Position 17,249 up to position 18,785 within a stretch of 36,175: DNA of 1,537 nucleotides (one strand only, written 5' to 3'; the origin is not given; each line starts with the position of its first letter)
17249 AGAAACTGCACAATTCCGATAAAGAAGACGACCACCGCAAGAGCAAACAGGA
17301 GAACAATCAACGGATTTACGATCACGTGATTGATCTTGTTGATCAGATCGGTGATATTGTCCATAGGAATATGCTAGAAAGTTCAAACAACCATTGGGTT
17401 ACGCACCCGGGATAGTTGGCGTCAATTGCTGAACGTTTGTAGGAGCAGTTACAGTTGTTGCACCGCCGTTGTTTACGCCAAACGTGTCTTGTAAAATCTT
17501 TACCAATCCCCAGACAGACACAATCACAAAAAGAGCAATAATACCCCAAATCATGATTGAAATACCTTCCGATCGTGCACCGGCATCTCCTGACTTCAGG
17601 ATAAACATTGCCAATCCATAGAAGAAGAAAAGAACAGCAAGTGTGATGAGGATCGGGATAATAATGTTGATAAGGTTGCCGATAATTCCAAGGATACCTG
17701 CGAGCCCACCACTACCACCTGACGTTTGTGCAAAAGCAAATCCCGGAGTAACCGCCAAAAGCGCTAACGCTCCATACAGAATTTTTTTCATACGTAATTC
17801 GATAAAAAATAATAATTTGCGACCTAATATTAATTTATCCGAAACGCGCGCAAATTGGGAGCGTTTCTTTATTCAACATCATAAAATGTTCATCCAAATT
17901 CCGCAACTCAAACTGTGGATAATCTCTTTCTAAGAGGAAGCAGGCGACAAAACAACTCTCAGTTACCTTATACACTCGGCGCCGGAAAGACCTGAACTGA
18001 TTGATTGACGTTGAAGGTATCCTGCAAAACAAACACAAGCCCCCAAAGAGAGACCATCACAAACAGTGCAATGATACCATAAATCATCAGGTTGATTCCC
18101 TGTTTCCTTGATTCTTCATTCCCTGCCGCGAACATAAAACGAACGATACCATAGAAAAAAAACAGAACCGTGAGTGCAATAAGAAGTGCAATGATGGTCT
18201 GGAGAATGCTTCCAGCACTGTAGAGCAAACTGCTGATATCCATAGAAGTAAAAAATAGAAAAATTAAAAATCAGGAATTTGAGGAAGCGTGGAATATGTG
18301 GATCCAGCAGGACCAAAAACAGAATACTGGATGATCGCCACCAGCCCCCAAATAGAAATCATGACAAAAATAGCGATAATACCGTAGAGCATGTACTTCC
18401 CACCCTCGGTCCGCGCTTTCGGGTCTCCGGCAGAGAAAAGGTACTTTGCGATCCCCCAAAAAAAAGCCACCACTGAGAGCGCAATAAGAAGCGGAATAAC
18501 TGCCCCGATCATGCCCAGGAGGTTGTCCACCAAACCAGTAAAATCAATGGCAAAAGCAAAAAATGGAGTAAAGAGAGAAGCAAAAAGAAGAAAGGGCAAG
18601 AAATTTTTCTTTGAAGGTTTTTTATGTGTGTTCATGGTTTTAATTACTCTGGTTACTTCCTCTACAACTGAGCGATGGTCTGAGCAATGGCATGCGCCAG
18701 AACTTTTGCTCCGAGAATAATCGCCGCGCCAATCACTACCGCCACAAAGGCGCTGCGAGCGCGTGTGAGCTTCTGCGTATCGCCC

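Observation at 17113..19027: Tandem array of five divergent paralogous small two-transmembrane proteins (pilin-like, VirB2/TrbC topology)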

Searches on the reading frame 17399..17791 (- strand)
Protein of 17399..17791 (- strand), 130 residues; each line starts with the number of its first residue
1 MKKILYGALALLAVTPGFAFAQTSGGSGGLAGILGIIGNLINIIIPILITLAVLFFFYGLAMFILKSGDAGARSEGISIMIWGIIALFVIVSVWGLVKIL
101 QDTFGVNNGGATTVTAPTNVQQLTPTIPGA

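Call 3: search_protein_families(library=pfam, proteins=[window:17399-17791:-], max_evalue=1)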
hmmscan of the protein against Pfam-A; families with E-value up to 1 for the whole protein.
window:17399-17791:- (130 aa): 6 families
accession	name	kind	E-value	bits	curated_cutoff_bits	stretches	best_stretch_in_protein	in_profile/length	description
PF18895.5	T4SS_pilin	-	3.2e-07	30.7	26.6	1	35-100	7-71/71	Type IV secretion system pilin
PF02800.25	Gp_dh_C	-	0.008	16.2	24.4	1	96-124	4-32/158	Glyceraldehyde 3-phosphate dehydrogenase, C-terminal domain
PF08139.17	LPAM_1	-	0.024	15.5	20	1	1-15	1-15/18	Prokaryotic membrane lipoprotein lipid attachment site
PF08733.15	PalH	-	0.11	11.9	34.1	1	44-100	251-304/332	PalH/RIM21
PF20153.4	DUF6535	-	0.2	12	23.9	1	43-65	154-176/177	Family of unknown function (DUF6535)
PF20535.3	DUF6750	-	0.31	11.4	27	1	8-108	27-124/128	Family of unknown function (DUF6750)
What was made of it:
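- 17399..17791 (-): Pilin type B, copy 3: 130 aa, signal peptide (AFA|Q after residue 21), two TM helices and a 30-aa Gly/Thr/Pro-rich tail. A 176-bp spacer precedes it. PF18895 30.7 bits (call 3).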

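Call 9: find_encoding_contigs(protein=window:17399-17791:-, flank=10000, max_places=6)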
Protein window:17399-17791:- (130 aa): 2 contigs read that carry it; 2 places shown.
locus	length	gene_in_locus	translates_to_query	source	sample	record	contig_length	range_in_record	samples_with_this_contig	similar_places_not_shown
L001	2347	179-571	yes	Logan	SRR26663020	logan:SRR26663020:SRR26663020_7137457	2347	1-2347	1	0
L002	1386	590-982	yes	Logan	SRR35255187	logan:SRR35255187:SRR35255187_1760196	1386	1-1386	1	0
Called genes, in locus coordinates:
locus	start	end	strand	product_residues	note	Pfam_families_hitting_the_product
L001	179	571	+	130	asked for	PF18895:T4SS_pilin (weak)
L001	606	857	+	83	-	PF18895:T4SS_pilin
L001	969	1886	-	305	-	-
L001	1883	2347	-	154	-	?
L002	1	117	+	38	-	?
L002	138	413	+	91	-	PF18895:T4SS_pilin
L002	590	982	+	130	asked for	PF18895:T4SS_pilin (weak)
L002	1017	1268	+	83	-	PF18895:T4SS_pilin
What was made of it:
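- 17399..17791 (-): Exact copies occur on two Logan contigs with the same neighbours (call 9).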

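Call 41: search_solved_structures(query=A5, max_evalue=10, show_alignments=1)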
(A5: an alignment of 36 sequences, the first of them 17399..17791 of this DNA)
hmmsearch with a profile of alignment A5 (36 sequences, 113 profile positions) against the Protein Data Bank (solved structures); distinct sequences matched with E-value up to 10: 9.
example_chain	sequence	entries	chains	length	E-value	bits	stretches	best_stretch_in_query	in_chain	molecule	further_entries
9hmf_O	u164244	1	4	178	0.012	18.6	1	61-110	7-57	Flagellar protein FliL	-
8cw4_1A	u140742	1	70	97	0.16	15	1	8-53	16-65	Conjugal transfer protein TraM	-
9ejc_E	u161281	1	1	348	0.66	12.9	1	33-85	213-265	viral G-protein coupled receptor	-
8w1a_A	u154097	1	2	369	0.7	12.9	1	33-85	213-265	viral G-protein coupled receptor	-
8k4p_A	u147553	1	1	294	0.95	12.4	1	33-85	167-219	G protein-coupled receptor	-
8yq5_E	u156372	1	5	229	0.95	12.4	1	9-93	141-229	de novo designed ion channel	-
8k4o_E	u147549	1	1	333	1.4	11.8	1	34-85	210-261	G protein-coupled receptor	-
8yq6_E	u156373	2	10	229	1.9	11.4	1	9-93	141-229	de novo designed ion channel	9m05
8evm_A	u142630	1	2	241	2.1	11.3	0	62-90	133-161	Chlorophyll dimer protein designs, Special Pair 3 (SP3x)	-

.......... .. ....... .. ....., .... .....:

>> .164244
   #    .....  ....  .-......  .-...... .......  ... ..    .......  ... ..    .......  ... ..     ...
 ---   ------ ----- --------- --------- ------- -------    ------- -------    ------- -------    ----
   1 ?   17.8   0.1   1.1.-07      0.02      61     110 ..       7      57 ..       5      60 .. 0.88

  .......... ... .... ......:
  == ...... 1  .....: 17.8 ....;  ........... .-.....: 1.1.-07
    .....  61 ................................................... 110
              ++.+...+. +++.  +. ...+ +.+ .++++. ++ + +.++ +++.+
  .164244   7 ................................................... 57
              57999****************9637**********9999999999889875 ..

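Call 62: search_protein_families(library=ncbifam, proteins=[window:17399-17791:-], max_evalue=0.01)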
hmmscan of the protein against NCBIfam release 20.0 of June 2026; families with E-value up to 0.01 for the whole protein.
window:17399-17791:- (130 aa): 1 family
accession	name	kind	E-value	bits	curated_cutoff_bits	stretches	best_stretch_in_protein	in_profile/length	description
NF045849.1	ICE_MMCAP2_0565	equivalog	0.0012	18.4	40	1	33-100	9-76/80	Mbov_0395 family pilin-like conjugal transfer protein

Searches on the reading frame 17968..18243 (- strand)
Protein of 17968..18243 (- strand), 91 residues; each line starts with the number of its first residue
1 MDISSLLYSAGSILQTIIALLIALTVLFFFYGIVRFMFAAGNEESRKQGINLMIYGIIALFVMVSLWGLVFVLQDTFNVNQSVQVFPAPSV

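Call 3: search_protein_families(library=pfam, proteins=[window:17968-18243:-], max_evalue=1)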
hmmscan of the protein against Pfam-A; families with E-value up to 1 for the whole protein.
window:17968-18243:- (91 aa): 9 families
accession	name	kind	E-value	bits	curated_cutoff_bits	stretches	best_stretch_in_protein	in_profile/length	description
PF18895.5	T4SS_pilin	-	9.4e-09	35.7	26.6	1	12-71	11-69/71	Type IV secretion system pilin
PF11700.14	ATG22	-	0.0083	15.3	24.1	1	18-87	323-390/482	Vacuole effluxer Atg22 like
PF12725.13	DUF3810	-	0.0095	15.8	28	1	12-72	23-84/311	Protein of unknown function (DUF3810)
PF00520.37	Ion_trans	-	0.013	15.2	25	1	4-80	116-201/241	Ion transport protein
PF01127.27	Sdh_cyt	-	0.087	13.4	25.8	1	10-67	21-82/122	Succinate dehydrogenase/Fumarate reductase transmembrane subunit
PF14110.11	DUF4282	-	0.098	13.7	27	1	10-67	9-64/86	Domain of unknown function (DUF4282)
PF06570.16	DUF1129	-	0.11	12.5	29.1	1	19-79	116-177/207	Protein of unknown function (DUF1129)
PF13074.11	DUF3938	-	0.4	11.7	25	0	58-84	67-93/98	Protein of unknown function (DUF3938)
PF10661.14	EssA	-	0.66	10.3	24.1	1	42-74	111-144/147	WXG100 protein secretion system (Wss), protein EssA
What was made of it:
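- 17968..18243 (-): Pilin type B, copy 2: 91 aa, leaderless, two TM helices and a short tail. PF18895 35.7 bits (call 3).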

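Call 16: find_related_loci(query=A2, collection=genome_contigs, flank=10000)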
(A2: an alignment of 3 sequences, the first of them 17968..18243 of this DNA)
Query A2 (91 aa) in genome_contigs; peptide patterns used: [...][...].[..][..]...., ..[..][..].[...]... (x = any residue, [..] = any of these).
599 stretches matched a pattern (row limit reached: there are more); 560 encode a relative of the query (tblastn E <= 1e-3); the best 80 are kept; 80 distinct loci.
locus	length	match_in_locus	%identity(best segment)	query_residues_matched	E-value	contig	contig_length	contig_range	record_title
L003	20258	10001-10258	48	2-87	4e-24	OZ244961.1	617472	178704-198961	MAG: Candidatus Paceibacterota bacterium isolate 63aa3da3-3836-4a92-b552-87f0a2bd5cc7 genome assembly, chromosome: 1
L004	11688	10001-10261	51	2-88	4e-24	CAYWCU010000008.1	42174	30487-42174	MAG TPA_asm: uncultured Candidatus Saccharibacteria bacterium isolate binchicken_co132_51 genome assembly, contig: NODE_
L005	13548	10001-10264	45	3-91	4e-24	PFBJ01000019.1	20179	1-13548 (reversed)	MAG: Candidatus Kaiserbacteria bacterium CG10_big_fil_rev_8_21_14_0_10_49_17 CG10_8_21_14_0.10_scaffold_2453_c, whole ge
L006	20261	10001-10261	44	1-91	5e-24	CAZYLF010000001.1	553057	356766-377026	MAG TPA_asm: uncultured Candidatus Saccharibacteria bacterium isolate SRP292972_co3_71 genome assembly, contig: NODE_15_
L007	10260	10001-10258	48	5-91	6e-24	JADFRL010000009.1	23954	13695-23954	MAG: Patescibacteria group bacterium isolate B86T1L10 B86T1L10_NODE2747, whole genome shotgun sequence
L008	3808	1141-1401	46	2-87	1e-23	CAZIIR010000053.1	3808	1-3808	MAG TPA_asm: uncultured Candidatus Saccharibacteria bacterium isolate SRP286056_co2_287 genome assembly, contig: NODE_43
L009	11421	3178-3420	53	2-82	2e-23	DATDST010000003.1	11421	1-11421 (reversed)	MAG TPA_asm: Candidatus Paceibacterota bacterium isolate SMAG_U8010 k141_826627, whole genome shotgun sequence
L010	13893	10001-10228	49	12-87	2e-23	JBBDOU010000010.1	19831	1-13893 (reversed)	MAG: Candidatus Paceibacterota bacterium isolate LejiaB_42_15 Lejia_B_3357_length_19831_cov_8, whole genome shotgun sequ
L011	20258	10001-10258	48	3-88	3e-23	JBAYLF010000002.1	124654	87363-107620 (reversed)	MAG: Candidatus Paceibacterota bacterium isolate SO_2016_GW1_97 scaffold00324_OW334_2016, whole genome shotgun sequence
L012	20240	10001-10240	51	11-91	3e-23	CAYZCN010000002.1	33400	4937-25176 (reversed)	MAG TPA_asm: uncultured Candidatus Saccharibacteria bacterium isolate binchicken_co46_16 genome assembly, contig: NODE_2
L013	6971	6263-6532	50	3-90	5e-23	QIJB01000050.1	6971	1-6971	MAG: Candidatus Campbellbacteria bacterium isolate SZUA-82 Ga0063293_10014663, whole genome shotgun sequence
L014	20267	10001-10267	46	2-91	5e-23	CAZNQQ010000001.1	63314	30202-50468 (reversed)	MAG TPA_asm: uncultured Candidatus Saccharibacteria bacterium isolate SRP200020_co5_61 genome assembly, contig: NODE_655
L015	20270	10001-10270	44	2-91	6e-23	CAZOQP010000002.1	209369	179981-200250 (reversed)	MAG TPA_asm: uncultured Candidatus Saccharibacteria bacterium isolate SRP136066_co1_228 genome assembly, contig: NODE_18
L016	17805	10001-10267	46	2-91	6e-23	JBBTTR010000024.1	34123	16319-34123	MAG: Patescibacteria group bacterium isolate H52-bin007_1 H52_bin007_1_000000000024, whole genome shotgun sequence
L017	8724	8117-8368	46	2-85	7e-23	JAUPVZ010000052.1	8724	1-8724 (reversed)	MAG: Patescibacteria group bacterium isolate erpe_2018_sw_42hr_WHONDRS-SW48-000099_B_bin.14 scaffold_1413447, whole geno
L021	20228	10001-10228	50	12-87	3e-22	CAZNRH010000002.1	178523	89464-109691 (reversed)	MAG TPA_asm: uncultured Candidatus Saccharibacteria bacterium isolate SRP128015_co3_412 genome assembly, contig: NODE_15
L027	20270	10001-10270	40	2-91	5e-21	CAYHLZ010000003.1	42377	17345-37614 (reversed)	MAG TPA_asm: uncultured Candidatus Saccharibacteria bacterium isolate ERP119705_co13_60 genome assembly, contig: NODE_10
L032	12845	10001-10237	45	12-91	7e-21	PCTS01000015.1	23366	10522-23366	MAG: Candidatus Campbellbacteria bacterium CG22_combo_CG10-13_8_21_14_all_43_18 CG22_scaffold_1630_c, whole genome shotg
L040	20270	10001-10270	38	2-91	2e-20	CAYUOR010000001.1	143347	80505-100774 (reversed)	MAG TPA_asm: uncultured Candidatus Saccharibacteria bacterium isolate SRP287453_co1_360 genome assembly, contig: NODE_10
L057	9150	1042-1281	44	3-82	2e-19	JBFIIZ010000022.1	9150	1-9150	MAG: Candidatus Paceibacteria bacterium isolate Mix_sand11.2021.09.Z.68 k141_3375083_length_9150_cov_6.0000, whole genom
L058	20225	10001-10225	44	5-79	2e-19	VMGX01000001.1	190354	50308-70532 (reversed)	MAG: Parcubacteria group bacterium Athens0714_16 Athens071416_scaffold_107, whole genome shotgun sequence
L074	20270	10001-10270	41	3-91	6e-19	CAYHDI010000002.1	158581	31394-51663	MAG TPA_asm: uncultured Candidatus Saccharibacteria bacterium isolate ERP119705_co10_3 genome assembly, contig: NODE_25_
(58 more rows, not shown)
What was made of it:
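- Taxon: all 80 best related loci come from Patescibacteria, and more than 560 matches were found (call 16).
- Tried and rejected: The three type B paralogs worked (call 16).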

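Call 22: search_protein_families(library=pfam, proteins=[L003:11761-13272:-, L005:554-1144:+, L021:12369-12698:-, L057:6490-7695:+, L074:17899-18726:+, L009:10640-11137:-, L032:11291-12409:-, L027:11749-12828:-, L040:17418-18635:+, L058:17276-19981:+], max_evalue=0.001)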
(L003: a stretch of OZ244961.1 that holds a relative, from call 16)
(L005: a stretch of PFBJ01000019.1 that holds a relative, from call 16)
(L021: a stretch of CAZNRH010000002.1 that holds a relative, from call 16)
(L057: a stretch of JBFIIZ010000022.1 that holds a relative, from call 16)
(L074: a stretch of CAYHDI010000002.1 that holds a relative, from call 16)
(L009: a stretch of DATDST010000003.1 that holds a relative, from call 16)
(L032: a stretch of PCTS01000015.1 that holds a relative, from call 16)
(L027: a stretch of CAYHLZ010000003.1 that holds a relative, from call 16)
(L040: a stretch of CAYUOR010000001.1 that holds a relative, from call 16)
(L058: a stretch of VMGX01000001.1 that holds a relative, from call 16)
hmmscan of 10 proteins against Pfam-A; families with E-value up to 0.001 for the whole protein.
L003:11761-13272:- (503 aa): 11 families
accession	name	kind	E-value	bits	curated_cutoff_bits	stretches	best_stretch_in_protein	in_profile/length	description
PF00009.33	GTP_EFTU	-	1.1e-38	133.2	26.5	1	11-174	2-183/188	Elongation factor Tu GTP binding domain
PF11987.13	IF-2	-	4.5e-26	91.5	27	1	294-394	15-114/117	Translation-initiation factor 2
PF22042.2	EF-G_D2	-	2e-19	69.9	27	1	190-268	2-83/84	Elongation factor G domain 2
PF01926.29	MMR_HSR1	-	4.8e-11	43.2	21.9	1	15-124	2-113/113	50S ribosome-binding GTPase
PF00071.28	Ras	-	4.7e-08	33.2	21.6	1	15-173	2-156/162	Ras family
PF02421.24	FeoB_N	-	4e-06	26.9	27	1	15-172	3-155/156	Ferrous iron transport protein B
PF00350.29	Dynamin_N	-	8.1e-06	26.4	27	0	15-50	1-36/168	Dynamin family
PF08477.19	Roc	-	8.2e-06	26.5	27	1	15-126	2-119/119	Ras of Complex, Roc, domain of DAPkinase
PF03144.31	GTP_EFTU_D2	-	2.7e-05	25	30.3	1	429-478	2-53/73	Elongation factor Tu domain 2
PF03193.22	RsgA_GTPase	-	0.00016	22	30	0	87-172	23-103/174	RsgA GTPase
PF14578.12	GTP_EFTU_D4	-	0.00021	21.6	23.8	1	420-487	9-74/86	Elongation factor Tu domain 4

L005:554-1144:+ (196 aa): 1 family
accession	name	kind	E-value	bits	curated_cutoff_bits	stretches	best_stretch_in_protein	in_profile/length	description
PF01195.25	Pept_tRNA_hydro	-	1.1e-55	188.7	27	1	4-196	1-183/183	Peptidyl-tRNA hydrolase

L021:12369-12698:- (109 aa): 1 family
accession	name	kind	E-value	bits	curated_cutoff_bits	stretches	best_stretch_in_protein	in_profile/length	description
PF02033.23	RBFA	-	1.6e-16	60.9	34.7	1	4-103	1-104/105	Ribosome-binding factor A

L057:6490-7695:+ (401 aa): 1 family
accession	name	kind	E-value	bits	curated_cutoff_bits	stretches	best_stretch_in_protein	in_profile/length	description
PF00266.25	Aminotran_5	-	1.3e-61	209.1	21.5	1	9-388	1-369/371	Aminotransferase class-V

L074:17899-18726:+ (275 aa): 1 family
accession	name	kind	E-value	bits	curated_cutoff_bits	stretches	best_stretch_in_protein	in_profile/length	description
PF13365.12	Trypsin_2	-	1.1e-11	46.1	27.6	1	107-248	1-144/144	Trypsin-like peptidase domain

L009:10640-11137:- (165 aa): 1 family
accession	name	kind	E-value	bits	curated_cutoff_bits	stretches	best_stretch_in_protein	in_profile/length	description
PF14584.11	DUF4446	-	3e-28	99.2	27.4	1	26-160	14-149/150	Protein of unknown function (DUF4446)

L032:11291-12409:- (372 aa): 1 family
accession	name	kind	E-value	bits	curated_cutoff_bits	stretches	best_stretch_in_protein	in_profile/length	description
PF01145.31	Band_7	-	3.3e-05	24.5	23.6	1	136-326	24-176/176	SPFH domain / Band 7 family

L027:11749-12828:- (359 aa): 1 family
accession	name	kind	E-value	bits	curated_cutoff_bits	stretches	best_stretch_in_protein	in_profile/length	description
PF01145.31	Band_7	-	4.5e-09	37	23.6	1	146-288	34-176/176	SPFH domain / Band 7 family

L040:17418-18635:+ (405 aa): 2 families
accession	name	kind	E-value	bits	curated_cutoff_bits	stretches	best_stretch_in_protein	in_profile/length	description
PF00587.30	tRNA-synt_2b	-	2.3e-28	99.9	29.3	1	95-299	1-178/179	tRNA synthetase class II core domain (G, H, P, S and T)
PF03129.25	HGTP_anticodon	-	2.1e-20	73.1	21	1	316-404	1-93/94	Anticodon binding domain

L058:17276-19981:+ (901 aa): 18 families
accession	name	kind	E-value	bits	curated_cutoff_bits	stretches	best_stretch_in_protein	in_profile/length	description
PF07724.20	AAA_2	-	5.1e-71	238.5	27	1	606-778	1-166/166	AAA domain (Cdc48 subfamily)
PF17871.7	AAA_lid_9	-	9.2e-34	115.9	22.8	1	344-440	1-97/104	AAA lid domain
PF10431.15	ClpB_D2-small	-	5.7e-26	90.8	21.9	1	784-864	1-81/81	C-terminal, D2-small domain, of ClpB protein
PF00004.35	AAA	-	3.9e-24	86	21.2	2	205-336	2-124/131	ATPase family associated with various cellular activities (AAA)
PF02861.25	Clp_N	-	1.4e-18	67.2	20.7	2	99-148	3-53/53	Clp amino terminal domain, pathogenicity island component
PF07728.20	AAA_5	-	7.9e-18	65.2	22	1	611-731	2-124/139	AAA domain (dynein-related subfamily)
PF13191.12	AAA_16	-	3.9e-11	44.2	32.6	1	182-227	2-50/167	AAA ATPase domain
PF13401.12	AAA_22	-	9e-11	42.6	27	1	611-706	8-110/130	AAA domain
PF13173.12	AAA_14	-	9.8e-08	32.5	27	0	205-288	6-77/129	AAA domain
PF00158.32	Sigma54_activat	-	1.8e-07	31.4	20.2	1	609-711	23-124/168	Sigma-54 interaction domain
PF12775.13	AAA_7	-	9e-07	29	25.8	0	610-659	35-84/181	P-loop containing dynein motor region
PF05621.17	TniB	-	4.2e-06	26.8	22.4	0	198-341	32-185/189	Bacterial TniB protein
PF20720.3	nSTAND3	-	3.2e-05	24.1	27.2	0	190-227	8-43/155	Novel STAND NTPase 3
PF02367.23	TsaE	-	0.00017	22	26.6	0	189-227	7-47/128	Threonylcarbamoyl adenosine biosynthesis protein TsaE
PF25201.1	nSTAND6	-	0.00026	21.5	27.7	0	183-226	2-43/148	Novel STAND NTPase 6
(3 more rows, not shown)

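Call 35: search_protein_families(library=pfam, alignment_id=A3, max_evalue=0.0001)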
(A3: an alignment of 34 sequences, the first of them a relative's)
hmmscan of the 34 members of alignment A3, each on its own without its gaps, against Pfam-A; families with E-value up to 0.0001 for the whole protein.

A. member 1, L061:96-1853:+ (585 aa): 0 families

B. families by the number of members that match (of 34 scanned): 48 families (the first 25 are shown)
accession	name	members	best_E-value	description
PF00266.25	Aminotran_5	3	9.7e-60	Aminotransferase class-V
PF01266.30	DAO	3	5.1e-27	FAD dependent oxidoreductase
PF01145.31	Band_7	3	2e-10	SPFH domain / Band 7 family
PF01946.23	Thi4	3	1.2e-05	Thi4 family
PF02518.31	HATPase_c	2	3.2e-29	Histidine kinase-, DNA gyrase B-, and HSP90-like ATPase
PF00512.31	HisKA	2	2.9e-16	His Kinase A (phospho-acceptor) domain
PF08309.17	LVIVD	2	7.9e-10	LVIVD repeat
PF08298.17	AAA_PrkA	1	1.4e-169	PrkA AAA domain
PF00476.26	DNA_pol_A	1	9.7e-137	DNA polymerase family A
PF00133.28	tRNA-synt_1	1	6e-127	tRNA synthetases class I (I, L, M and V)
PF07733.18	DNA_pol3_alpha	1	1e-89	Bacterial DNA polymerase III alpha NTPase domain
PF06798.17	PrkA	1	5.3e-70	PrkA serine protein kinase C-terminal domain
PF02739.22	5_3_exonuc_N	1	7e-52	5'-3' exonuclease, N-terminal resolvase-like domain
PF17657.6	DNA_pol3_finger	1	1.7e-48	Bacterial DNA polymerase III alpha subunit finger domain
PF05231.19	MASE1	1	1.1e-46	MASE1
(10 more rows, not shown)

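Call 62: search_protein_families(library=ncbifam, proteins=[window:17968-18243:-], max_evalue=0.01)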
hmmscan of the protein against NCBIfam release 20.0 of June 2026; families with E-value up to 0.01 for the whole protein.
window:17968-18243:- (91 aa): 1 family
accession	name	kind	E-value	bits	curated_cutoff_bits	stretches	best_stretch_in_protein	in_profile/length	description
NF045849.1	ICE_MMCAP2_0565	equivalog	1.8e-06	27.6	40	1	11-70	14-73/80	Mbov_0395 family pilin-like conjugal transfer protein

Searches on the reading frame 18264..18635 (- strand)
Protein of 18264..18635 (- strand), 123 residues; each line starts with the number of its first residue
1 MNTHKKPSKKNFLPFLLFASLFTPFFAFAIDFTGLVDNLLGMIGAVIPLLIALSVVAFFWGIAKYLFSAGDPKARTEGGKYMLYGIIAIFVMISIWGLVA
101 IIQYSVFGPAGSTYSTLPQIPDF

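Call 3: search_protein_families(library=pfam, proteins=[window:18264-18635:-], max_evalue=1)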
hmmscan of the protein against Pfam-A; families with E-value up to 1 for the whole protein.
window:18264-18635:- (123 aa): 5 families
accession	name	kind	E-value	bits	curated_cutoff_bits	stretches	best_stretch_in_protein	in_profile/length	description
PF18895.5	T4SS_pilin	-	1.9e-07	31.5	26.6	1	40-101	13-70/71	Type IV secretion system pilin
PF11700.14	ATG22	-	0.073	12.2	24.1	1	53-108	329-381/482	Vacuole effluxer Atg22 like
PF07895.16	DUF1673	-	0.086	13.2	30.4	1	16-90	60-136/204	Protein of unknown function (DUF1673)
PF06570.16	DUF1129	-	0.14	12.2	29.1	1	16-103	87-172/207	Protein of unknown function (DUF1129)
PF05656.20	DUF805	-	0.62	11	25.7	1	3-60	4-60/111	Protein of unknown function (DUF805)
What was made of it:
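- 18264..18635 (-): Pilin type B, copy 1: 123 aa, signal peptide (AFA|I after residue 29), two TM helices and a Pro/Thr-rich C-terminal tail. PF18895 31.5 bits (call 3).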

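Call 62: search_protein_families(library=ncbifam, proteins=[window:18264-18635:-], max_evalue=0.01)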
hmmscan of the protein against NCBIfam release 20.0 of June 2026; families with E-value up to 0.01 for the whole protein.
window:18264-18635:- (123 aa): 1 family
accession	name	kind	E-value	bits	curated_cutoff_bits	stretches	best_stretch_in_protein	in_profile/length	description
NF045849.1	ICE_MMCAP2_0565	equivalog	0.00031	20.4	40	1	41-102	15-76/80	Mbov_0395 family pilin-like conjugal transfer protein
